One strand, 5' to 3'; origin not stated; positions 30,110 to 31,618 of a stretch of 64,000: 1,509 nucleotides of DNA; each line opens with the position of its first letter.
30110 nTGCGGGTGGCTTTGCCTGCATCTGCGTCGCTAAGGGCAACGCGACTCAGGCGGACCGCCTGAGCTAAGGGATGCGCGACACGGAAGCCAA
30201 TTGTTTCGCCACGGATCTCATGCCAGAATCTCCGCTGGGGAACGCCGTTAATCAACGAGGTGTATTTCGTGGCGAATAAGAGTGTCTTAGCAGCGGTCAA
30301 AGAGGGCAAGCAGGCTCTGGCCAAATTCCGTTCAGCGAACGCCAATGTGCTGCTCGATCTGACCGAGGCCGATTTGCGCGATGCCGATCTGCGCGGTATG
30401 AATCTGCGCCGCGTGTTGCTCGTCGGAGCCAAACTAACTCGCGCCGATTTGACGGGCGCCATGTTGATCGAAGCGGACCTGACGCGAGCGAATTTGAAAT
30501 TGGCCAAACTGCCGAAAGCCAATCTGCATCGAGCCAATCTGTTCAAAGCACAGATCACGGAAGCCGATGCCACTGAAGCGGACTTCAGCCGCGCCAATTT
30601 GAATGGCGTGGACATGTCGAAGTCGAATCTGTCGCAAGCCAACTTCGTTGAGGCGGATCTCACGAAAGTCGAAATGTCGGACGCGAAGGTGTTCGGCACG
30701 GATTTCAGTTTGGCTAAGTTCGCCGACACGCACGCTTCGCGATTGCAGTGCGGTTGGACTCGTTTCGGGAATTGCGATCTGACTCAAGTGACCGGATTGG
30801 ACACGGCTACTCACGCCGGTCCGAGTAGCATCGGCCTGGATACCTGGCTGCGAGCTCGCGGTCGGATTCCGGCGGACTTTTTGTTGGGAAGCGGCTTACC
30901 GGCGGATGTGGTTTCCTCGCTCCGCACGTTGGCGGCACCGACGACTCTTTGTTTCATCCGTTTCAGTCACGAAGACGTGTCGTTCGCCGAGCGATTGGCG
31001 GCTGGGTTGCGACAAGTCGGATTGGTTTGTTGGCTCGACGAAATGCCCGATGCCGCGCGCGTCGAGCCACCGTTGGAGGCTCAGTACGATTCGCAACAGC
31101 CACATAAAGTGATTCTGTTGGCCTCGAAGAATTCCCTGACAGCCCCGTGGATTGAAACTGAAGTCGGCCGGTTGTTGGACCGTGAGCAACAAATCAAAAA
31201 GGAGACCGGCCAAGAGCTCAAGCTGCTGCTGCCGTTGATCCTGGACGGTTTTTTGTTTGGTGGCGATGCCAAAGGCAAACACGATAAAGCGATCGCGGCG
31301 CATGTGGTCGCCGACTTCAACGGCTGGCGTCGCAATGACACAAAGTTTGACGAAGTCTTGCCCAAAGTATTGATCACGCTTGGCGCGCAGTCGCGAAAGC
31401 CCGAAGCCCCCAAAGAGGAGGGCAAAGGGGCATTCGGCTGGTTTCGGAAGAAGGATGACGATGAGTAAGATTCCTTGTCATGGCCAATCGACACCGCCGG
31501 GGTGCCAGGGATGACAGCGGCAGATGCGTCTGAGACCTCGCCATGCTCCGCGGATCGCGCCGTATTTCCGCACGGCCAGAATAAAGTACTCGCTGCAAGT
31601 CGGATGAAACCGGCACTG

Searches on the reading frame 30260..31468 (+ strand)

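Call 18: search_protein_families(library=pfam, proteins=[window:30260-31468:+], max_evalue=0.01)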
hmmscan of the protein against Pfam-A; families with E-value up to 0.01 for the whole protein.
window:30260-31468:+ (402 aa): 5 families
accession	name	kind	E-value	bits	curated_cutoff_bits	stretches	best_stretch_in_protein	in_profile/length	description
PF00805.28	Pentapeptide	-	9.6e-29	99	20.2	3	37-75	1-39/40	Pentapeptide repeats (8 copies)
PF13599.13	Pentapeptide_4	-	1.3e-20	73.7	38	4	72-149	1-78/78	Pentapeptide repeat region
PF13676.11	TIR_2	-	3.7e-09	37.5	28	1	232-366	2-121/122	TIR domain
PF13576.12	Pentapeptide_3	-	1.9e-06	28.4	27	0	109-149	1-44/48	Pentapeptide repeats (9 copies)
PF25296.1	Decapeptide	-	0.0052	17.1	45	0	74-135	7-68/74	Decapeptide repeat region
